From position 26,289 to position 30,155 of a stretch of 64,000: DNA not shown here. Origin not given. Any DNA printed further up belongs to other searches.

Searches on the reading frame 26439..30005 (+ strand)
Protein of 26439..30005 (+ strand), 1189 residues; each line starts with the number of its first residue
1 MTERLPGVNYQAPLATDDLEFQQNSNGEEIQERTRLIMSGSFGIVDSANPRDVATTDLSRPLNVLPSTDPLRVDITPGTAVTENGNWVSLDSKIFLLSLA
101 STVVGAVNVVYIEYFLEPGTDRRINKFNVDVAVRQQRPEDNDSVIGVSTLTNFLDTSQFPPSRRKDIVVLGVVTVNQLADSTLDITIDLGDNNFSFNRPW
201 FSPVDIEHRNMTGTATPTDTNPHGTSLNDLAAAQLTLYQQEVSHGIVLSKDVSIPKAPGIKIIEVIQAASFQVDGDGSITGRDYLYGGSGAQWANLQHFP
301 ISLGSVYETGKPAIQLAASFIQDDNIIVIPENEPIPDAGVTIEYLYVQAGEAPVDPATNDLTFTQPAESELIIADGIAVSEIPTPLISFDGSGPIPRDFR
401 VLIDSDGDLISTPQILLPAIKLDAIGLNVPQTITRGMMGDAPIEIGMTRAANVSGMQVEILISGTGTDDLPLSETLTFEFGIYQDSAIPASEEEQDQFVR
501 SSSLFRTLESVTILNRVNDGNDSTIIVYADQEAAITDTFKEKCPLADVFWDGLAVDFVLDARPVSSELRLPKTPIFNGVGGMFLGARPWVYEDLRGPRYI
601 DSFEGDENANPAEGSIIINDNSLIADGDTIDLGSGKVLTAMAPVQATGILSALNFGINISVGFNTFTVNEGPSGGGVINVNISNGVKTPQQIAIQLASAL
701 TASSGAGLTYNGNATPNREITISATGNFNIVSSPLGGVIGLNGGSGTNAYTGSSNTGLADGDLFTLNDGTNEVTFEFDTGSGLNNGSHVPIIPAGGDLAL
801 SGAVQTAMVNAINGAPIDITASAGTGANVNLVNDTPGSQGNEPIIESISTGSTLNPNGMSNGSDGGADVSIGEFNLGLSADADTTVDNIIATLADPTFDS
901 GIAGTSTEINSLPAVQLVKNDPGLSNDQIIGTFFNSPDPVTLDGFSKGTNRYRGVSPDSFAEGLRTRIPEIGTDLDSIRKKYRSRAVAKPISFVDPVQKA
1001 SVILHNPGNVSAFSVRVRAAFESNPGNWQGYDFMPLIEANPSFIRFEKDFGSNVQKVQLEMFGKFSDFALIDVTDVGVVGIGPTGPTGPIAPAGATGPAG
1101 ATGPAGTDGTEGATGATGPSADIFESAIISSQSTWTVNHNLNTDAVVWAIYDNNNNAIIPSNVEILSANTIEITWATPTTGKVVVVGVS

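Call 29: search_protein_families(library=phrogs, proteins=[window:26439-30005:+], max_evalue=0.00001)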
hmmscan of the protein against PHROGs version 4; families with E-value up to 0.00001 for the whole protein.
window:26439-30005:+ (1189 aa): 7 families
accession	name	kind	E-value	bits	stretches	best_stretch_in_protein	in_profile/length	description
phrog_21918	-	unknown function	2.4e-09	37.9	1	1131-1187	72-129/200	-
phrog_5073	-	tail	3.9e-09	37.1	1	1082-1140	318-376/519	tail fiber protein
phrog_16122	-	head and packaging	8.6e-09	35.9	1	1123-1188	456-522/526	virion structural protein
phrog_366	-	tail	1.9e-07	31.9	1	1082-1121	339-387/474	tail fiber protein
phrog_38766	-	head and packaging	2.2e-06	27.5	1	1081-1131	135-183/478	virion structural protein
phrog_18350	-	tail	3.1e-06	28.1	1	1082-1120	154-192/253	tail fiber protein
phrog_1658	-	unknown function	6.5e-06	27.1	0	1076-1120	51-96/239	-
